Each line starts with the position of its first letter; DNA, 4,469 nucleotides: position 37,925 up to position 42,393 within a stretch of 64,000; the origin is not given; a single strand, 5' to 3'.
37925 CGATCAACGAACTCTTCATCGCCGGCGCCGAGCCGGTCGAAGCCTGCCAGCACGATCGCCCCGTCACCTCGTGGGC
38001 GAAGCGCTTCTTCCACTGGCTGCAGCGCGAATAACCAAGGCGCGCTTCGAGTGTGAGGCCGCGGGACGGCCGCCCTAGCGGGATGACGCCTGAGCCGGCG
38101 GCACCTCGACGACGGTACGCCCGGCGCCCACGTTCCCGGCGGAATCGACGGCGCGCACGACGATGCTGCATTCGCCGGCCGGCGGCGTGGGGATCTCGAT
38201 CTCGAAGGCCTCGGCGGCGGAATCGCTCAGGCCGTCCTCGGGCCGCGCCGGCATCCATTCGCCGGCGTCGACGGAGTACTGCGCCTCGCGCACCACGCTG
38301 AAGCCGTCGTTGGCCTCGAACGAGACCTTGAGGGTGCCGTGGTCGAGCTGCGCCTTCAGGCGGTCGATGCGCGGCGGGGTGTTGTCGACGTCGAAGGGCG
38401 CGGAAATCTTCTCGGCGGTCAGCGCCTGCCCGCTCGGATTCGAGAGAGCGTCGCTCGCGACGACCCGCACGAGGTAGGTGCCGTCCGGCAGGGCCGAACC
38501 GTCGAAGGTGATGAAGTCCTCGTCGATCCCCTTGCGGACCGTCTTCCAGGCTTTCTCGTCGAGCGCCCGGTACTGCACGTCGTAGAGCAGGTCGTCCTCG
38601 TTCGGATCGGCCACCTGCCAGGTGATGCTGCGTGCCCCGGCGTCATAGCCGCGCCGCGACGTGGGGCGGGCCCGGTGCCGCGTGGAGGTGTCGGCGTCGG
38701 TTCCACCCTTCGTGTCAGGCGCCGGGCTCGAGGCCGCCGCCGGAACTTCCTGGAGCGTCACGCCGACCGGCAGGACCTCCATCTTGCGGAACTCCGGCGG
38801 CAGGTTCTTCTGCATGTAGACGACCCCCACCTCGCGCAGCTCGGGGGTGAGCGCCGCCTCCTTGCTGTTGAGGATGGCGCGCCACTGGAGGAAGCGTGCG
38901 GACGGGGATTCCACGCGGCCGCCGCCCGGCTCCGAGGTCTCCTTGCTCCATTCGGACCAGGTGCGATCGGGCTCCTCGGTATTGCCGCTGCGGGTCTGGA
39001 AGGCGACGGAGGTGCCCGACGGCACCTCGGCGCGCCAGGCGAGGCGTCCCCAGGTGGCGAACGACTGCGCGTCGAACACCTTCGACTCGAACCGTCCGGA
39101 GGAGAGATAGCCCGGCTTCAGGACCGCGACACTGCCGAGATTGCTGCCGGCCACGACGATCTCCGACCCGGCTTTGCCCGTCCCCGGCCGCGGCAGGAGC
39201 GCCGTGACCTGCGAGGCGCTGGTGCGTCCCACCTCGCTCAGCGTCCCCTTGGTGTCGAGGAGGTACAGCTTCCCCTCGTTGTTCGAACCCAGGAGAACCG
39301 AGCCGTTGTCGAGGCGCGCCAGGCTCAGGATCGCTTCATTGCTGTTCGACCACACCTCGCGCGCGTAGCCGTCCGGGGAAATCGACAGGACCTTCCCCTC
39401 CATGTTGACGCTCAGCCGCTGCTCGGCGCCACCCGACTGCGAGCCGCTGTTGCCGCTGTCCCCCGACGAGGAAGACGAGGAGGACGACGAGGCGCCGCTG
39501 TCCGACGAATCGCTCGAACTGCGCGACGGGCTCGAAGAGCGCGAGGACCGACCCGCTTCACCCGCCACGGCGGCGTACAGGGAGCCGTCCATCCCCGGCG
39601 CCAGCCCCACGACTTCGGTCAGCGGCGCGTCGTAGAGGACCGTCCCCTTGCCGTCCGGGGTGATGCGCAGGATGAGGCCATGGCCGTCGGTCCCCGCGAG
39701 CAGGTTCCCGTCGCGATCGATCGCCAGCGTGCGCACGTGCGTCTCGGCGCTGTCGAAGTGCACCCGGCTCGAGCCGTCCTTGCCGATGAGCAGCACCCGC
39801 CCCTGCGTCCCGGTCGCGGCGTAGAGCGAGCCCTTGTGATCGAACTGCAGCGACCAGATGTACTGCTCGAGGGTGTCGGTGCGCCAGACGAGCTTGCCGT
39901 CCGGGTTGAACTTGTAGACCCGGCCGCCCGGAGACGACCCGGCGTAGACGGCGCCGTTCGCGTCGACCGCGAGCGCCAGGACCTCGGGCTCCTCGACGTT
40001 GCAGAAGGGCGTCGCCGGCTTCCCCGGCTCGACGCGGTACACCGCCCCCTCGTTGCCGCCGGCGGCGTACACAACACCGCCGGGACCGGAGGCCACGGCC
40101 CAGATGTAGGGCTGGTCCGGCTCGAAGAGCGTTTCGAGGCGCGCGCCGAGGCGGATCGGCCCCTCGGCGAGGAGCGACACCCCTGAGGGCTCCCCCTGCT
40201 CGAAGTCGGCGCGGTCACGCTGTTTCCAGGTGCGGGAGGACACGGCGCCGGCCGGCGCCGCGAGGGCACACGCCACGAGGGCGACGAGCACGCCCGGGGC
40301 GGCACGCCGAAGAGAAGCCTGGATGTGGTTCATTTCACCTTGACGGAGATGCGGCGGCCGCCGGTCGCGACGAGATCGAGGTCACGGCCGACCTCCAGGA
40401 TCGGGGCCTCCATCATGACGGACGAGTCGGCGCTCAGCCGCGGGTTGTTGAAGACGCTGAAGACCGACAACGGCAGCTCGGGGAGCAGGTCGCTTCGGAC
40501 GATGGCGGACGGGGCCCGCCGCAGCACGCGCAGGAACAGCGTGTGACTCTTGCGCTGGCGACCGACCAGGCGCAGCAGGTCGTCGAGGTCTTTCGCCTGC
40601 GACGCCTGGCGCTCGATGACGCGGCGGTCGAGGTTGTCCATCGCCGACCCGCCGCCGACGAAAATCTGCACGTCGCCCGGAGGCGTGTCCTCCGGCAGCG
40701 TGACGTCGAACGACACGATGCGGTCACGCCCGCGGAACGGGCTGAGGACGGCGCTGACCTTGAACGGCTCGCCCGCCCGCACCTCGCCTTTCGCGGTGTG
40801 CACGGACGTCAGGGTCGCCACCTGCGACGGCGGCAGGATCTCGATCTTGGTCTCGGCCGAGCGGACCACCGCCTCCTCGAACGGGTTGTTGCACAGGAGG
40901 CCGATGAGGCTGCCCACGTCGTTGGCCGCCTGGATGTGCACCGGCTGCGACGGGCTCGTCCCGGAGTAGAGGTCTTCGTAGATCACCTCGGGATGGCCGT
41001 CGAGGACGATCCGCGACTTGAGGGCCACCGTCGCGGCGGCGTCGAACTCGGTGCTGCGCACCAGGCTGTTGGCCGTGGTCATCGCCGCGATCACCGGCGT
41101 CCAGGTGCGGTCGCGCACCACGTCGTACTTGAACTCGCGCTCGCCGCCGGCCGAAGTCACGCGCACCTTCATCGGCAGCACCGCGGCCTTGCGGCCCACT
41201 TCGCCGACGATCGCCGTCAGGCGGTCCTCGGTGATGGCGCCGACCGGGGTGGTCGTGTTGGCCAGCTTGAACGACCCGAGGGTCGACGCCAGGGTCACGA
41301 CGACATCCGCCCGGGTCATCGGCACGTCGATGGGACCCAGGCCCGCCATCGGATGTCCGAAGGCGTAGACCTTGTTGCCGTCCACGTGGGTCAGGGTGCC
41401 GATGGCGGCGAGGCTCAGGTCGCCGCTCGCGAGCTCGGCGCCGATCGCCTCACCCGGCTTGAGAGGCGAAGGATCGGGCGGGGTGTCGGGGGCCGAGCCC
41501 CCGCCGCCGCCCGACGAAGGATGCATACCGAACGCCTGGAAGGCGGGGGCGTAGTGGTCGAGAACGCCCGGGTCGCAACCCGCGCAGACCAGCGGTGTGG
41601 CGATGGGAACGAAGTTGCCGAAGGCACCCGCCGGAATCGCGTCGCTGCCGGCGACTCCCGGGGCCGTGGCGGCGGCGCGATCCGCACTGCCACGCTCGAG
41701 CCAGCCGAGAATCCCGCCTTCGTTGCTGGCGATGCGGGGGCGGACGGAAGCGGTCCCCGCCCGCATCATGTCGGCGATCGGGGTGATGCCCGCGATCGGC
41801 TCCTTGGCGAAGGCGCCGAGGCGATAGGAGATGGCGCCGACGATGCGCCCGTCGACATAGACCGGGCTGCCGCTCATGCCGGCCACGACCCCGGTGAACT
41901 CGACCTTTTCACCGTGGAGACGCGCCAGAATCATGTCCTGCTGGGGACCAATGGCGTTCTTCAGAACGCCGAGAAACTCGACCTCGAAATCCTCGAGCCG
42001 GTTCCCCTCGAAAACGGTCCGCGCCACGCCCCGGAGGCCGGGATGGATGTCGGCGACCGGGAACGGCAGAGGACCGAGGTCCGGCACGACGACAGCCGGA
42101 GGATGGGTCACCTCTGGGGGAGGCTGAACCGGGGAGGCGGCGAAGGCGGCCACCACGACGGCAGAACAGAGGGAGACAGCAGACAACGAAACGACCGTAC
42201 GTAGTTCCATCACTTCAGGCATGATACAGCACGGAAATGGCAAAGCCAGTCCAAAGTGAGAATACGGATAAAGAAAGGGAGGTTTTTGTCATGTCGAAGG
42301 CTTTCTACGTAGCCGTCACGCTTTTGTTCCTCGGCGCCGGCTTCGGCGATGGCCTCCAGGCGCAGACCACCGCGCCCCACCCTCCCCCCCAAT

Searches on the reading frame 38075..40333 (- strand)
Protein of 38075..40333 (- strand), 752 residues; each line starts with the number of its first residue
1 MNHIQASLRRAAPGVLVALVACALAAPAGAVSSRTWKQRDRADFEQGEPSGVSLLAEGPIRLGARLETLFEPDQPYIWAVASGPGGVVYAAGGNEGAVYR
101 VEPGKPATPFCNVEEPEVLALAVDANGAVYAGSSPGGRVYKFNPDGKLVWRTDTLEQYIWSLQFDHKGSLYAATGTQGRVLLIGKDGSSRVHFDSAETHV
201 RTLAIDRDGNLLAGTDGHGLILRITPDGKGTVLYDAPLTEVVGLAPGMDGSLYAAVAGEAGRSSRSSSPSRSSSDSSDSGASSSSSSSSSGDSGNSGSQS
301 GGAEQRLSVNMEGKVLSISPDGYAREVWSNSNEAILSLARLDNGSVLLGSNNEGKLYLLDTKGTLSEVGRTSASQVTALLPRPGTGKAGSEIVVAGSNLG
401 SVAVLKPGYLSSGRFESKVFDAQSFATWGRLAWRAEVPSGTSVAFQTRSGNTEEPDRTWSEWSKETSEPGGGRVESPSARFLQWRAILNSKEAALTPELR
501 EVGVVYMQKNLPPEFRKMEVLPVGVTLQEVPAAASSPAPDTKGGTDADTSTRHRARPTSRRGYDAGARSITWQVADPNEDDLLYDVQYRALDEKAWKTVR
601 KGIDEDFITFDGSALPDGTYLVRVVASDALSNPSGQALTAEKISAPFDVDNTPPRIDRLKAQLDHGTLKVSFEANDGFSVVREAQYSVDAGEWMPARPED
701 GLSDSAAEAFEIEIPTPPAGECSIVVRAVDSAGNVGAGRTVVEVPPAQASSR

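Call 22: search_protein_families(library=pfam, proteins=[window:38075-40333:-], max_evalue=0.001)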
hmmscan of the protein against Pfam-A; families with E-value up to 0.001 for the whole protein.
window:38075-40333:- (752 aa): 3 families
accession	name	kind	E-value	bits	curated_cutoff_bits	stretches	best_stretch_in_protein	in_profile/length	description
PF07494.17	Reg_prop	-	1e-06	28.6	20.4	0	198-217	5-24/24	Two component regulator propeller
PF08450.18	SGL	-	4.2e-06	27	26.3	1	141-240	140-226/246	SMP-30/Gluconolactonase/LRE-like region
PF23414.1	Beta-prop_EML_2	-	0.00022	21.2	90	0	119-213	2-97/266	Echinoderm microtubule-associated protein second beta-propeller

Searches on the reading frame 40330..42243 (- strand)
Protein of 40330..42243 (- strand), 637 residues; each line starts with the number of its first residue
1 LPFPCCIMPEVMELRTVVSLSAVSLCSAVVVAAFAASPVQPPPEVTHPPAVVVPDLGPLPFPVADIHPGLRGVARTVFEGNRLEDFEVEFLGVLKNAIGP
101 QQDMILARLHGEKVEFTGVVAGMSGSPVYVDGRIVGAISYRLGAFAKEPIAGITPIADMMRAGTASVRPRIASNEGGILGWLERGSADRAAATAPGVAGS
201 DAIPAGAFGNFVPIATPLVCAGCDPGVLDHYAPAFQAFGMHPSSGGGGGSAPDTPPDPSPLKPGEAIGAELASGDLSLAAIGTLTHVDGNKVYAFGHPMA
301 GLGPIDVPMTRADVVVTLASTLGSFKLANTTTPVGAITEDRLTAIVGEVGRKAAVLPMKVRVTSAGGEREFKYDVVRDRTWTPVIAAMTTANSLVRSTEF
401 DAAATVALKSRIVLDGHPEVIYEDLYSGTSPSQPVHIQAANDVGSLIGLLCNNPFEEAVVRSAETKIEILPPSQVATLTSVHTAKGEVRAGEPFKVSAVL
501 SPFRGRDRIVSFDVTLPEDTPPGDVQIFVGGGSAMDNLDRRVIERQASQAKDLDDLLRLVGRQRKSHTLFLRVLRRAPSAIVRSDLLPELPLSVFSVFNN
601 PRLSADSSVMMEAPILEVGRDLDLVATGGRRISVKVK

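Call 22: search_protein_families(library=pfam, proteins=[window:40330-42243:-], max_evalue=0.001)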
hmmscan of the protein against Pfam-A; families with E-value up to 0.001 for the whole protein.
window:40330-42243:- (637 aa): 1 family
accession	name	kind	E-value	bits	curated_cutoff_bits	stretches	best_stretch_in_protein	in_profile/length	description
PF05580.18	Peptidase_S55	-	1e-08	35.9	25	1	75-152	126-201/210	SpoIVB peptidase S55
